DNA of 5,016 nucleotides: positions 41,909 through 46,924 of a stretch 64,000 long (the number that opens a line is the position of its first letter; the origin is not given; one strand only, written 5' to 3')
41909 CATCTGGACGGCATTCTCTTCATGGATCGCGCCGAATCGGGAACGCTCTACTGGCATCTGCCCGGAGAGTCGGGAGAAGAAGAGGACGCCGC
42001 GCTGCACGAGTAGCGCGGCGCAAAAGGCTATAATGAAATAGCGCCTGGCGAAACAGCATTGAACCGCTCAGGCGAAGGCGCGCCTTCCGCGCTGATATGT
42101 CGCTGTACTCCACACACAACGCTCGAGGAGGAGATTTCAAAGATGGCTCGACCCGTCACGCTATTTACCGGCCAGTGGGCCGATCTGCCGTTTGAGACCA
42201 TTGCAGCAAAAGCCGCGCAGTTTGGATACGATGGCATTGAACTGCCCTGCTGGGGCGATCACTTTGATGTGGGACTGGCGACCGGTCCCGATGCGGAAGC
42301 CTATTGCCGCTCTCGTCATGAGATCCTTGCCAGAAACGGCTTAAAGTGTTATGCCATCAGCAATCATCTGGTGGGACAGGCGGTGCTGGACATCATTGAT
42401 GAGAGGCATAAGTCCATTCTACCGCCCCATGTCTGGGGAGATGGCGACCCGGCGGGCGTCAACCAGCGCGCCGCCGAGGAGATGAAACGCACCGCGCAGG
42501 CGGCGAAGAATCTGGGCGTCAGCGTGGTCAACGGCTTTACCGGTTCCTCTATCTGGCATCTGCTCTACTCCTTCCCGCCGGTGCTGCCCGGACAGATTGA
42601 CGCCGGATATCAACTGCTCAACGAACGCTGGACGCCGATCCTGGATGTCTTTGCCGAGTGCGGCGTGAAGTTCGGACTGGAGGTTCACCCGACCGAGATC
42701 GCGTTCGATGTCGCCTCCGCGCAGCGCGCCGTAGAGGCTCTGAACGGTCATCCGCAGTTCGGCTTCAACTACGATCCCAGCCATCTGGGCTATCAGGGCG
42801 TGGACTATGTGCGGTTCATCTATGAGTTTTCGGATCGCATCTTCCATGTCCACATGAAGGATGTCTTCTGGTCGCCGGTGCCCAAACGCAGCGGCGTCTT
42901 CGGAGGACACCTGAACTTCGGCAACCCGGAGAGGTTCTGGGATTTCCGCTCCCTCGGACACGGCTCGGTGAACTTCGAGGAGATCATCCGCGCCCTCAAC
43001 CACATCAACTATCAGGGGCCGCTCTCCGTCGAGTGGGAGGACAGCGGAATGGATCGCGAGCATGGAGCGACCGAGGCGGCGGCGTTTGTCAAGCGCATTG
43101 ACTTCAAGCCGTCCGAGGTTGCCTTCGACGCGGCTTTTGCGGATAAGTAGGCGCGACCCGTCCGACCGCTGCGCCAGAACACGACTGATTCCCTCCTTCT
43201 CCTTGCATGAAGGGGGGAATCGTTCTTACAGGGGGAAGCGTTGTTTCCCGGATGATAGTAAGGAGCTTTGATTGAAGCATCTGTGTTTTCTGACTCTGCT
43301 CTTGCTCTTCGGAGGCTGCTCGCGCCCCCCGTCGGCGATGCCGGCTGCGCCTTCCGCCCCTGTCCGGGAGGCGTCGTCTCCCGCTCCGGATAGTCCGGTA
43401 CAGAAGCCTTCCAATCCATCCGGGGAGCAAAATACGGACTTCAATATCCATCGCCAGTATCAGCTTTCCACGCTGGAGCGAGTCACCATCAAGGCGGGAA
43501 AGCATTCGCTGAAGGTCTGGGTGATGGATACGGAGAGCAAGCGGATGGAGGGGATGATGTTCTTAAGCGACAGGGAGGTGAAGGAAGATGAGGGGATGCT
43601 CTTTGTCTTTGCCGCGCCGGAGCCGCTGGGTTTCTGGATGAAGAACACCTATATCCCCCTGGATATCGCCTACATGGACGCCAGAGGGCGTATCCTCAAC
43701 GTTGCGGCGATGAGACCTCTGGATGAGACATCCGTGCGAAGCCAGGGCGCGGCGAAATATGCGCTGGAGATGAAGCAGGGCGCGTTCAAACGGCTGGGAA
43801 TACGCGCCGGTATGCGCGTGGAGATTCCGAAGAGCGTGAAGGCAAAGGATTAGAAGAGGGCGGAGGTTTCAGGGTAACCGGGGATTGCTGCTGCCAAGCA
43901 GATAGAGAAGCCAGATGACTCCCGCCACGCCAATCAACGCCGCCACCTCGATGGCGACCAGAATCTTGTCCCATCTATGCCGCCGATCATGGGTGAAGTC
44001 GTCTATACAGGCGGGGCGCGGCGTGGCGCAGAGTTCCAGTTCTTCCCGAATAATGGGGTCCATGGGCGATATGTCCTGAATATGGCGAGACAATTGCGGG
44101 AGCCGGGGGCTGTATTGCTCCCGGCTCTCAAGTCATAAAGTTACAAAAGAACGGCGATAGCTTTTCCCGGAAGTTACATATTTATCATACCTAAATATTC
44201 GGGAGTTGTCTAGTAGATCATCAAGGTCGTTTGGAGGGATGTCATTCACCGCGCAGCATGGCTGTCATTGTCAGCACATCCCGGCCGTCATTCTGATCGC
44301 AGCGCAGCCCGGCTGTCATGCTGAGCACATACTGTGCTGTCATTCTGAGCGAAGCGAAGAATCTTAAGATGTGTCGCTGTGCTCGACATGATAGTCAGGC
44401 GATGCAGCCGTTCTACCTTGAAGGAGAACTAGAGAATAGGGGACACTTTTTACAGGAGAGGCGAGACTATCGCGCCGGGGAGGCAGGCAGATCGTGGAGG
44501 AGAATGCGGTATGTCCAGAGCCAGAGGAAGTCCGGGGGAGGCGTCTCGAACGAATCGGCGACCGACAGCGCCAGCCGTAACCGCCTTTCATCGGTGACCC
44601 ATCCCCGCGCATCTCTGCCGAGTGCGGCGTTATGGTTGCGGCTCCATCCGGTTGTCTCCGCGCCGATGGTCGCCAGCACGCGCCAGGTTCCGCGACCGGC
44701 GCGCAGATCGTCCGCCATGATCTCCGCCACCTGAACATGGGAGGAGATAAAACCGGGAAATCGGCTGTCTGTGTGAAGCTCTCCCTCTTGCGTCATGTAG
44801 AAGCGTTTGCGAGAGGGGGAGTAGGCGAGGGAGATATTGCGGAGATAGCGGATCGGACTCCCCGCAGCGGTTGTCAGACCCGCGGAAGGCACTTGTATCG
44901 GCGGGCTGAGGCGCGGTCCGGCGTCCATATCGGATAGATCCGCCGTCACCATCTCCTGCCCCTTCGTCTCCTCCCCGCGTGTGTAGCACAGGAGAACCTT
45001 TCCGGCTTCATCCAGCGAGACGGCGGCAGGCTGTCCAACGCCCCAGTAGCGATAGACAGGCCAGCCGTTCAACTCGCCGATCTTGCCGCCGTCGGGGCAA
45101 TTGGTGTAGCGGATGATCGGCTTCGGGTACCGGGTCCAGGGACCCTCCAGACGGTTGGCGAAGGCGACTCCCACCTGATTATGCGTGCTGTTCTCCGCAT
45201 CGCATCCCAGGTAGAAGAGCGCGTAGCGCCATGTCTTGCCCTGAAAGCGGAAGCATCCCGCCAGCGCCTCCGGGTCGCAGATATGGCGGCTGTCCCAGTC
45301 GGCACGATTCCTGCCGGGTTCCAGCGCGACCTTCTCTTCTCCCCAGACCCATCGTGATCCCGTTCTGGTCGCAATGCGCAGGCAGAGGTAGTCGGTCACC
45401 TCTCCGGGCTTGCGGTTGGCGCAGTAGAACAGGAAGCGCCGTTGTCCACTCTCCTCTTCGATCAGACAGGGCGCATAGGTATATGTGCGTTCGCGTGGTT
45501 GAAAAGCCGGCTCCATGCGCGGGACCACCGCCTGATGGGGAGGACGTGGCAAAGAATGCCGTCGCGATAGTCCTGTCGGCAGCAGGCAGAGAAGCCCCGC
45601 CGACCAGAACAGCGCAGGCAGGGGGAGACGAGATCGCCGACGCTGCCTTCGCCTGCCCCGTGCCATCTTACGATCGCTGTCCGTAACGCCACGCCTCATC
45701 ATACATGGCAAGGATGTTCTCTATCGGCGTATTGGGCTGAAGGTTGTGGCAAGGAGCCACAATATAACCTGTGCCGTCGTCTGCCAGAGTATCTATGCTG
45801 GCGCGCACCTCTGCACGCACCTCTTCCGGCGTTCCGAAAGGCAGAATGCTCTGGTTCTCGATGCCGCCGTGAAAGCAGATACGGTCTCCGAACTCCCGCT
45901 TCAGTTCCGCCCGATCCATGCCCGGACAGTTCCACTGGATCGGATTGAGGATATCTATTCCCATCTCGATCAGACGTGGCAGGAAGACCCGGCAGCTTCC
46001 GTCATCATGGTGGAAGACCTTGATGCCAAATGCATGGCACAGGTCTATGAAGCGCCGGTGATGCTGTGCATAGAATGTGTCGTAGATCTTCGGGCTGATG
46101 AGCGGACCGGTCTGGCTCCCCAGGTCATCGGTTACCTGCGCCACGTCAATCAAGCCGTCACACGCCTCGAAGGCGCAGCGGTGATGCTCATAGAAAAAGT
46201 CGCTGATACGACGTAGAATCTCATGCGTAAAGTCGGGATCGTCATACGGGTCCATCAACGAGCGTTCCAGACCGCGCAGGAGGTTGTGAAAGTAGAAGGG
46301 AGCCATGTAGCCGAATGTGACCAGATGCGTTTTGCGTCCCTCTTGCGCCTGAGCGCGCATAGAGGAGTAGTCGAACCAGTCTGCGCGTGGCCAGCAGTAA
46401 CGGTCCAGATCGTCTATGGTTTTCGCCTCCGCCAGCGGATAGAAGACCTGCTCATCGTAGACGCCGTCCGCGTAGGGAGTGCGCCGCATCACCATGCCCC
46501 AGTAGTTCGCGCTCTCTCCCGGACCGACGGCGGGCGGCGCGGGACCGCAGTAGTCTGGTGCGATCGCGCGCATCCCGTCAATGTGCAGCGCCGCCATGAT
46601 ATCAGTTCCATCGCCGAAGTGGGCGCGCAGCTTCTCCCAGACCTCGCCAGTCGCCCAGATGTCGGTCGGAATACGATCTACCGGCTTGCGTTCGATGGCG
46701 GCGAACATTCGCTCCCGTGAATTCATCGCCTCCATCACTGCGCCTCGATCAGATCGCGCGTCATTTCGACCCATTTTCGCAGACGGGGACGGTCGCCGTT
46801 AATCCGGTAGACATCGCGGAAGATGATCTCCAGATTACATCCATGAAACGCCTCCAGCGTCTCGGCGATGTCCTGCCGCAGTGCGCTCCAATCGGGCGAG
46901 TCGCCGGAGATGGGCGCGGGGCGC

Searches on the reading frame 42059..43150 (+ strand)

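Call 9: search_protein_families(library=pfam, proteins=[window:42059-43150:+], max_evalue=0.001)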
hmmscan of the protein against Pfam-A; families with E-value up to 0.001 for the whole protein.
window:42059-43150:+ (363 aa): 1 family
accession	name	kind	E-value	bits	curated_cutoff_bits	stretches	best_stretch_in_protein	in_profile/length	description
PF01261.30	AP_endonuc_2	-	1.6e-43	149.6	31.1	1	50-346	2-248/249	Xylose isomerase-like TIM barrel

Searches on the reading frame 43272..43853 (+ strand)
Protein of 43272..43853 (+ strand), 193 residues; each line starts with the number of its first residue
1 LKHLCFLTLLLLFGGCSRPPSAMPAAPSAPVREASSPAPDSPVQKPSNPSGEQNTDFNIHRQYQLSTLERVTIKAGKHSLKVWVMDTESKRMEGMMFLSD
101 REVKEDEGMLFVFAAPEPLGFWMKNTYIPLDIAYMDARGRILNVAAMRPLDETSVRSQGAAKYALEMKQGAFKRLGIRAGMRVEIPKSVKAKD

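Call 71: search_protein_families(library=pfam, proteins=[window:43272-43853:+], max_evalue=0.0001)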
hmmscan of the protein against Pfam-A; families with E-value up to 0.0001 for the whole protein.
window:43272-43853:+ (193 aa): 1 family
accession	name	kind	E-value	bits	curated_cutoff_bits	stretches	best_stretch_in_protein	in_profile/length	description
PF02643.20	DUF192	-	2.5e-28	98.5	27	1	81-185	2-96/96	Uncharacterized ACR, COG1430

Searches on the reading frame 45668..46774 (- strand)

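Call 71: search_protein_families(library=pfam, proteins=[window:45668-46774:-], max_evalue=0.0001)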
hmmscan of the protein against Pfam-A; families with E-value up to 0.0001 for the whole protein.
window:45668-46774:- (368 aa): 1 family
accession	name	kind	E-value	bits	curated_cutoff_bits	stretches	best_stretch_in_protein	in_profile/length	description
PF01208.23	URO-D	-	6.6e-26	91.6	23.9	1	156-361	143-343/346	Uroporphyrinogen decarboxylase (URO-D)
